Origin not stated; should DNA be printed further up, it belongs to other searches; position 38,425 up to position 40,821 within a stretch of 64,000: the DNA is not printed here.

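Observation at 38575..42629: Nine-haem c-type cytochrome with a T9SS sorting tail, downstream of an outer-membrane barrel gene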

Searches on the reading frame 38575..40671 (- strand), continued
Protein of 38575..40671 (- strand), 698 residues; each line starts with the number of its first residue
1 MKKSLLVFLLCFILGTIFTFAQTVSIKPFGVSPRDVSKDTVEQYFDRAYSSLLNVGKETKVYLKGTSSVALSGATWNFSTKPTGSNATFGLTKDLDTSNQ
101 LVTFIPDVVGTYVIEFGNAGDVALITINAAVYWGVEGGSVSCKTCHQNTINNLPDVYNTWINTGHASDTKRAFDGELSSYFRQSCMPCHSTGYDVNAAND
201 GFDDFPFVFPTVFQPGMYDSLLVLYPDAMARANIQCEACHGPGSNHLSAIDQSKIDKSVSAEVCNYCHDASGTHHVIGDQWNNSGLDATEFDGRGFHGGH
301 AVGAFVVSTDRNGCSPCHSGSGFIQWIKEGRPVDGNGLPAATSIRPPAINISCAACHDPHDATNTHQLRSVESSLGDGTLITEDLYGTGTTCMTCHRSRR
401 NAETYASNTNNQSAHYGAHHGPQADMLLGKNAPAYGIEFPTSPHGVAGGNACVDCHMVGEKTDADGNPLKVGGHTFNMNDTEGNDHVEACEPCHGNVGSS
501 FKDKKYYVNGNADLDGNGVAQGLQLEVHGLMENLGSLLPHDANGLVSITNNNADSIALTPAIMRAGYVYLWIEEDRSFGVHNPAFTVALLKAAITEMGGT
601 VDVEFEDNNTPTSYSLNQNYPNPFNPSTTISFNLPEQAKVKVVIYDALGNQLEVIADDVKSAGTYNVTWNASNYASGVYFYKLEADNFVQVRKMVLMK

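Call 8: search_solved_structures(query=window:38575-40671:-, max_evalue=1, show_alignments=2)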
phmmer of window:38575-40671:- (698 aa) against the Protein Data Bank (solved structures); distinct sequences matched with E-value up to 1: 3.
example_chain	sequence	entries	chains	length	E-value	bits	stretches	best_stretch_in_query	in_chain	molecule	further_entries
6qvm_A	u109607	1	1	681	7.1e-06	27.9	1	221-468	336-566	Multiheme cytochrome cf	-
1oah_A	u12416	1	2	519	3.4e-05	25.7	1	432-606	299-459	CYTOCHROME C NITRITE REDUCTASE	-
6i5b_A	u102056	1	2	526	0.0005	21.8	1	228-270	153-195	Uncharacterized protein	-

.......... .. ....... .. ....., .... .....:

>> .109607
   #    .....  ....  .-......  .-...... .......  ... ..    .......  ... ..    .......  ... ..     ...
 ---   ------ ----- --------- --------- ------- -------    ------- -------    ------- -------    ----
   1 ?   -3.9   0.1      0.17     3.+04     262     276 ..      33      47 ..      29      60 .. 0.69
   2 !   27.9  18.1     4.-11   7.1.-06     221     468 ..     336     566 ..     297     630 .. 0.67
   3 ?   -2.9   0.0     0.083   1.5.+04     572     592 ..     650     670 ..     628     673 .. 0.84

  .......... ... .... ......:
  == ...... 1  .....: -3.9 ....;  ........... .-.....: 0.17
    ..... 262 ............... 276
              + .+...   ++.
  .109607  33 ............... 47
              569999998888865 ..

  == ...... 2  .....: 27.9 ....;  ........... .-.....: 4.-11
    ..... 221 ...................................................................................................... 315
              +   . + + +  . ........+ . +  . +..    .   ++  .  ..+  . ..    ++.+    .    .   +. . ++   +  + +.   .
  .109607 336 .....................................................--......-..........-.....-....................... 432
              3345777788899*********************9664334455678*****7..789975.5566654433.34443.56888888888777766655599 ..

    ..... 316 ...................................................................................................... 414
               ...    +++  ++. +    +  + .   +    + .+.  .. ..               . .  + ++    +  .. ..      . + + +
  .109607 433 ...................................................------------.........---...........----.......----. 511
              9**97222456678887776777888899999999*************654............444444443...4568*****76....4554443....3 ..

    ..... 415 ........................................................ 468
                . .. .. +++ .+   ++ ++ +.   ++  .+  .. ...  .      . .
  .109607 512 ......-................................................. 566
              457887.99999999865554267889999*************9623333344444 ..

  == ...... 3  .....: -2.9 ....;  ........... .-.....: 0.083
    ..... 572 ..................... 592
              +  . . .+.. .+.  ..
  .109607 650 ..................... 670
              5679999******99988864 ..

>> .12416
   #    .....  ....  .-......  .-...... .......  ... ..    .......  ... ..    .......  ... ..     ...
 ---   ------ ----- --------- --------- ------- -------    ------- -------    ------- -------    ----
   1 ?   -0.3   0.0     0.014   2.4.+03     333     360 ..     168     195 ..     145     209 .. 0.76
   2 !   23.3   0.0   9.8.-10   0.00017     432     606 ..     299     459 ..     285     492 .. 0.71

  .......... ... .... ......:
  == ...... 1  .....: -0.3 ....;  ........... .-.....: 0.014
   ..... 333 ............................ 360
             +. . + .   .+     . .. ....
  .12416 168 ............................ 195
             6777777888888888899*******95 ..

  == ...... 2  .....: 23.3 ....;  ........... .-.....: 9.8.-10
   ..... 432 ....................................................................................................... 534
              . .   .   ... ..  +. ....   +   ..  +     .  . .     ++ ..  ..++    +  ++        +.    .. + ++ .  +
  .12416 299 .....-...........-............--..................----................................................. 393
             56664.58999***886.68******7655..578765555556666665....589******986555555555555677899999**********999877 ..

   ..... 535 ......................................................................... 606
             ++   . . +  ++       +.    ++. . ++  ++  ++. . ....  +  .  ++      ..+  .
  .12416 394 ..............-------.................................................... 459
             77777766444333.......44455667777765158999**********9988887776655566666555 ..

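Call 9: find_encoding_contigs(protein=window:38575-40671:-, flank=10000, max_places=4)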
Protein window:38575-40671:- (698 aa): no gene with exactly this product is on record in the collection.

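Call 12: find_related_loci(query=window:38575-40671:-, collection=genome_contigs, flank=8000)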
Query window:38575-40671:- (698 aa) in genome_contigs; peptide patterns used: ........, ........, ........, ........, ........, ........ (x = any residue, [..] = any of these).
101 stretches matched a pattern; 68 encode a relative of the query (tblastn E <= 1e-3); 66 distinct loci.
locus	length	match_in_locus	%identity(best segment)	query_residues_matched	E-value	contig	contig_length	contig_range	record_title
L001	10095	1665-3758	88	1-698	0e+0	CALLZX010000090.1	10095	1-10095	MAG TPA_asm: uncultured Ignavibacteriales bacterium isolate SRR2107213_bin.89_CONCOCT_v1.1_MAG genome assembly, contig:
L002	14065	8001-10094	86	1-698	0e+0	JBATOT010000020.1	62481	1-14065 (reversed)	MAG: Ignavibacteriaceae bacterium isolate MFD10472_ilm_asm_bin18 k127_106244, whole genome shotgun sequence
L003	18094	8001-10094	89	1-698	0e+0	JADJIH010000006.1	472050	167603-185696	MAG: Ignavibacteriales bacterium isolate Ega_18-Q3-R5-49_MAXAC.056 tig00000943-10-4714380, whole genome shotgun sequence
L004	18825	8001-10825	67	1-698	0e+0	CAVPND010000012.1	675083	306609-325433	MAG: uncultured Ignavibacteriales bacterium isolate MFD09964.bin.4.609 genome assembly, contig: contig_19235, whole geno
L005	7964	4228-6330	64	1-698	0e+0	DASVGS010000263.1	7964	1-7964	MAG TPA_asm: Ignavibacteriaceae bacterium isolate SMAG_U2121 k141_1195396, whole genome shotgun sequence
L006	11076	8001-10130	62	2-698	0e+0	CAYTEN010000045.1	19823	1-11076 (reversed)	MAG TPA_asm: uncultured Ignavibacterium sp. isolate SRP185410_co2_309 genome assembly, contig: NODE_3261_length_19823_co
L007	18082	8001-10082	57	1-698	0e+0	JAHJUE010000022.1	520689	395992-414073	MAG: Bacteroidetes bacterium isolate OS_PC_MetaG.mb.9 OS_PC_MetaG.mb.9_k141_318353, whole genome shotgun sequence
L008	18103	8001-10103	65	1-698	0e+0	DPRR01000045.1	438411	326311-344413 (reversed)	MAG TPA_asm: Ignavibacteriales bacterium isolate UBA8501 contig_19379, whole genome shotgun sequence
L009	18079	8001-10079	57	2-698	0e+0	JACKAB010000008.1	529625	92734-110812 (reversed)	MAG: Ignavibacteriales bacterium isolate HK-STAS-BACT-79 HK-STAS-BACT-79_8, whole genome shotgun sequence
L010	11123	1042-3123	54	1-698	0e+0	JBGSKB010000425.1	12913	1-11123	MAG: Melioribacteraceae bacterium isolate JTS-AC170 k141_3859730, whole genome shotgun sequence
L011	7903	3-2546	61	68-698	0e+0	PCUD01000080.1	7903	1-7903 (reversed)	MAG: Ignavibacteriales bacterium CG18_big_fil_WC_8_21_14_2_50_31_20 CG18_scaffold_3988_c, whole genome shotgun sequence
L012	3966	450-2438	46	1-684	0e+0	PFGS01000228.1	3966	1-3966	MAG: Ignavibacteriales bacterium CG12_big_fil_rev_8_21_14_0_65_30_8 CG12_8_21_14_0.65_scaffold_27167_c, whole genome sho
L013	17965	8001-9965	47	18-698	0e+0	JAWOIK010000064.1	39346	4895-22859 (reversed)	MAG: Ignavibacteriaceae bacterium isolate CWP5-2.bin.23 k191_456777, whole genome shotgun sequence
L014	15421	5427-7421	54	1-698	0e+0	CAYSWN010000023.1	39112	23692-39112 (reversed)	MAG TPA_asm: uncultured Ignavibacterium sp. isolate binchicken_co269_41 genome assembly, contig: NODE_865_length_39112_c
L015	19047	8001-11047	56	1-698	0e+0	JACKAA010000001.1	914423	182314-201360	MAG: Ignavibacteriales bacterium isolate HK-STAS-BACT-78 HK-STAS-BACT-78_1, whole genome shotgun sequence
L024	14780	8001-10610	45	1-698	5e-163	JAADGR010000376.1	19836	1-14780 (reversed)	MAG: Calditrichota bacterium isolate M_MetaBat.126 contig-127_3882, whole genome shotgun sequence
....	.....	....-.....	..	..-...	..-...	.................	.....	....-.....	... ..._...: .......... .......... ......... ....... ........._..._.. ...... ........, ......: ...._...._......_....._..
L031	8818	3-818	66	425-698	3e-121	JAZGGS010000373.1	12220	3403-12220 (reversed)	MAG: Ignavibacteriaceae bacterium isolate SCS5bin.20 SCS5bin.20_373, whole genome shotgun sequence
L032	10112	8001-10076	34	1-698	9e-121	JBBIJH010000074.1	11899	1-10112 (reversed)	MAG: Ignavibacteriales bacterium isolate QH2F170213_bin_158 NODE_5581_length_11899_cov_4.858831, whole genome shotgun se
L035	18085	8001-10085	35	1-698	2e-110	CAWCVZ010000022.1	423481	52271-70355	MAG: uncultured Ignavibacteria bacterium isolate MFD05442.bin.1.213 genome assembly, contig: contig_44546, whole genome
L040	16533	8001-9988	55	1-698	1e-175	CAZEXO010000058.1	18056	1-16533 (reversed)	MAG TPA_asm: uncultured Melioribacteraceae bacterium isolate SRP192927_co6_88 genome assembly, contig: NODE_6940_length_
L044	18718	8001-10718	35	1-698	8e-83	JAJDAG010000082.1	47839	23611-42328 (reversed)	MAG: candidate division KSB1 bacterium isolate OFTM72 OFTM72_81, whole genome shotgun sequence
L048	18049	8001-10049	40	1-698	3e-163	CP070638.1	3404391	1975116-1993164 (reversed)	MAG: Fidelibacterota bacterium isolate bin92 chromosome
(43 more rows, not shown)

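Call 17: search_protein_families(library=pfam, proteins=[L009:4418-5806:-, L009:5784-7262:-, L009:7583-7969:+, L009:3574-4362:-, L035:12931-13968:+, L035:13982-14602:+, L035:14583-15746:+, L035:15772-16269:+, L035:6702-7697:-, L035:6190-6705:-], max_evalue=0.01)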
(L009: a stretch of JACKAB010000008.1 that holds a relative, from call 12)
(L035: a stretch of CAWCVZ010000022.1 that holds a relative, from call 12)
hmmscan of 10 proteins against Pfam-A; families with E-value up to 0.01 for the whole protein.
L009:4418-5806:- (462 aa): 10 families
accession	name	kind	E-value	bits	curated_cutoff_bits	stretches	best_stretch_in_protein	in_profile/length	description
PF00158.32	Sigma54_activat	-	8e-72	240.8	20.2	1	145-312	1-168/168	Sigma-54 interaction domain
PF00072.30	Response_reg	-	6.8e-26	91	30.2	1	9-119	1-110/111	Response regulator receiver domain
PF25601.1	AAA_lid_14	-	8.2e-25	86.9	27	1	317-393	1-77/87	AAA+ ATPase lid domain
PF14532.12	Sigma54_activ_2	-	1.8e-23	83.7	25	1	148-316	3-138/138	Sigma-54 interaction domain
PF07728.20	AAA_5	-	9.2e-08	32.6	22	1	168-288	1-124/139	AAA domain (dynein-related subfamily)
PF02954.25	HTH_8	-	2.9e-06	27.3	22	1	414-454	2-42/42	Bacterial regulatory protein, Fis family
PF01078.27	Mg_chelatase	-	1.1e-05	25.3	20.3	1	224-286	93-157/207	Magnesium chelatase, subunit ChlI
PF07724.20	AAA_2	-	3.7e-05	24.3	27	1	166-294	3-132/166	AAA domain (Cdc48 subfamily)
PF00004.35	AAA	-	0.00024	22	21.2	1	169-287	1-110/131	ATPase family associated with various cellular activities (AAA)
PF00493.29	MCM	-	0.0035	16.9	23.3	0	166-287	57-173/224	MCM P-loop domain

L009:5784-7262:- (492 aa): 5 families
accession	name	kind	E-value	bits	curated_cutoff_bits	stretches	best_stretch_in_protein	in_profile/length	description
PF02518.31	HATPase_c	-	3.3e-27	95.6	26.4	1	381-486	1-107/111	Histidine kinase-, DNA gyrase B-, and HSP90-like ATPase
PF21563.3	Mcp40H-20_sensor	-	9.8e-09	35.9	27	1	52-153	4-98/112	Methyl-accepting chemotaxis sensory transducer, class 40H, sensor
PF00672.30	HAMP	-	1.2e-06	29.1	25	1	199-248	3-52/53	HAMP domain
PF13589.12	HATPase_c_3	-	0.00026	21.5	25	1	387-449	4-64/137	Histidine kinase-, DNA gyrase B-, and HSP90-like ATPase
PF14501.12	HATPase_c_5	-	0.00049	20.4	22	1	386-475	6-91/102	GHKL domain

L009:7583-7969:+ (128 aa): 1 family
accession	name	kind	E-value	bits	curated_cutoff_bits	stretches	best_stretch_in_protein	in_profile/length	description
PF00072.30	Response_reg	-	7e-06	26.6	30.2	1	35-116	29-110/111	Response regulator receiver domain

L009:3574-4362:- (262 aa): 1 family
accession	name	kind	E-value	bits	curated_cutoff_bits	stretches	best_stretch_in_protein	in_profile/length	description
PF01925.25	TauE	-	4.7e-18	66.1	32.6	1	8-256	3-236/237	Sulfite exporter TauE/SafE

L035:12931-13968:+ (345 aa): 2 families
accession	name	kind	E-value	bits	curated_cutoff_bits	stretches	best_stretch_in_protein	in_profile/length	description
PF01628.27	HrcA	-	7.1e-53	180.2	22.2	1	106-327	1-215/215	HrcA protein C terminal domain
PF13412.12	HTH_24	-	0.009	16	21.9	0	37-58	26-47/48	Winged helix-turn-helix DNA-binding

L035:13982-14602:+ (206 aa): 1 family
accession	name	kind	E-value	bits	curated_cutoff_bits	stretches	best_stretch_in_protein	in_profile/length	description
PF01025.24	GrpE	-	9.2e-47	159.2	25.8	1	23-183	5-165/165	GrpE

L035:14583-15746:+ (387 aa): 4 families
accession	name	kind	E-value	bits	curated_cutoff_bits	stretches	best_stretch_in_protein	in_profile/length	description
PF01556.23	DnaJ_C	-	1.2e-43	149.2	26.6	1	133-350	1-152/152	DnaJ C terminal domain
PF00226.36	DnaJ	-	4.3e-26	91.2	27.8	1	13-75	1-63/63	DnaJ domain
PF00684.25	DnaJ_CXXCXGXG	-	3.4e-16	59.7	32.7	1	160-224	1-65/65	DnaJ central domain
PF15777.11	Anti-TRAP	-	1.4e-05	25.4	32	1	158-189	11-45/59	Tryptophan RNA-binding attenuator protein inhibitory protein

L035:15772-16269:+ (165 aa): 9 families
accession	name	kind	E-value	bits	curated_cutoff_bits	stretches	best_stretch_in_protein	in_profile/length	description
PF12836.13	HHH_3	-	7.7e-20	71.2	27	1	102-162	4-64/65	Helix-hairpin-helix motif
PF00633.29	HHH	-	2e-12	46.7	24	1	105-130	4-29/30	Helix-hairpin-helix motif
PF14520.12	HHH_5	-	7.4e-07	30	27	1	108-130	31-53/57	Helix-hairpin-helix domain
PF12826.13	HHH_2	-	2.6e-05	24.7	27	0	105-130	28-53/64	Helix-hairpin-helix motif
PF04919.18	DUF655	-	0.00026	21.4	22.2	1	109-147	113-150/181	Protein of unknown function (DUF655)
PF03934.19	T2SSK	-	0.0011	19.7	24.2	1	104-154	1-51/63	Type II secretion system (T2SS), protein K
PF21176.3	RecR_HhH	-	0.0014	18.8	27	1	112-128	6-22/45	RecR, helix-hairpin-helix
PF14716.13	HHH_8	-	0.0019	19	30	0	111-130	47-66/73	Helix-hairpin-helix domain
PF14579.12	HHH_6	-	0.006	17.2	25.6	0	117-146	30-59/90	Helix-hairpin-helix motif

L035:6702-7697:- (331 aa): 2 families
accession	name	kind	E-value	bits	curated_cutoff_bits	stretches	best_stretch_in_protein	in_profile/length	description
PF00586.29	AIRS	-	4.3e-26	92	24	1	56-161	14-112/112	AIR synthase related protein, N-terminal domain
PF02769.27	AIRS_C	-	5.4e-25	88.8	23.1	1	173-331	1-146/156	AIR synthase related protein, C-terminal domain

L035:6190-6705:- (171 aa): 0 families

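Call 40: predict_structure(alignment_id=A1)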
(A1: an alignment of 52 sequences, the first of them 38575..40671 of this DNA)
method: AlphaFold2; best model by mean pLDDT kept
length: 698 residues; sequences in the alignment: 52
mean_pLDDT: 78.4   pTM: 0.73
mean pLDDT of the five models: 78.4, 78.3, 76.5, 72.6, 68.9
residues with pLDDT >= 90: 143; 70-90: 381; 50-70: 143; < 50: 31
segments of 3 or more residues with pLDDT < 50: 247-253, 272-274, 607-624
pLDDT, mean of each block of 10 residues (from residue 1): 81 73 87 84 88 90 93 93 95 93 94 92 91 60 60 64 70 70 68 83 85 87 86 73 57 63 77 62 67 61 73 83 89 77 86 82 77 86 82 83 89 72 79 85 62 67 74 66 69 65 73 82 88 95 90 88 93 81 87 92 53 32 59 81 90 91 83 81 86 73
secondary structure, 60 per line:
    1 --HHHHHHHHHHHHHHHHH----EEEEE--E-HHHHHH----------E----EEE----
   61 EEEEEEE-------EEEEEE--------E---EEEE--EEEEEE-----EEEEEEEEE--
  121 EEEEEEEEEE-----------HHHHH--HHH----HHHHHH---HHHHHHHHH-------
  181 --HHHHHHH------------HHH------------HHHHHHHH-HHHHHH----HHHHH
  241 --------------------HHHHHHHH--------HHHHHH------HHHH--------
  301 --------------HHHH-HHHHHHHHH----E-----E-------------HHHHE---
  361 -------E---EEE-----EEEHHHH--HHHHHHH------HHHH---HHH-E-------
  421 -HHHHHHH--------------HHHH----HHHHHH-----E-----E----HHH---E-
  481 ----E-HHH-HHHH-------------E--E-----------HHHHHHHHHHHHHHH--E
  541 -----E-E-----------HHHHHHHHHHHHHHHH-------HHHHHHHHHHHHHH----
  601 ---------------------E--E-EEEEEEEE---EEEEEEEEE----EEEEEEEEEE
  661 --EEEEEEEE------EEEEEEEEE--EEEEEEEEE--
elements in order (helices of 4 or more, strands of 3 or more residues): H3-19 E24-28 H33-38 E54-56 E61-67 E75-80 E93-96 E99-104 E110-118 E121-130 H142-146 H156-161 H165-173 H183-189 H217-224 H226-231 H236-240 H261-268 H277-282 H289-292 H315-318 H320-328 H353-356 E372-374 E380-382 H383-386 H389-395 H402-405 H422-428 H443-446 H451-456 H491-494 H523-537 H560-575 H583-596 E627-634 E638-646 E651-660 E663-670 E677-685 E688-696
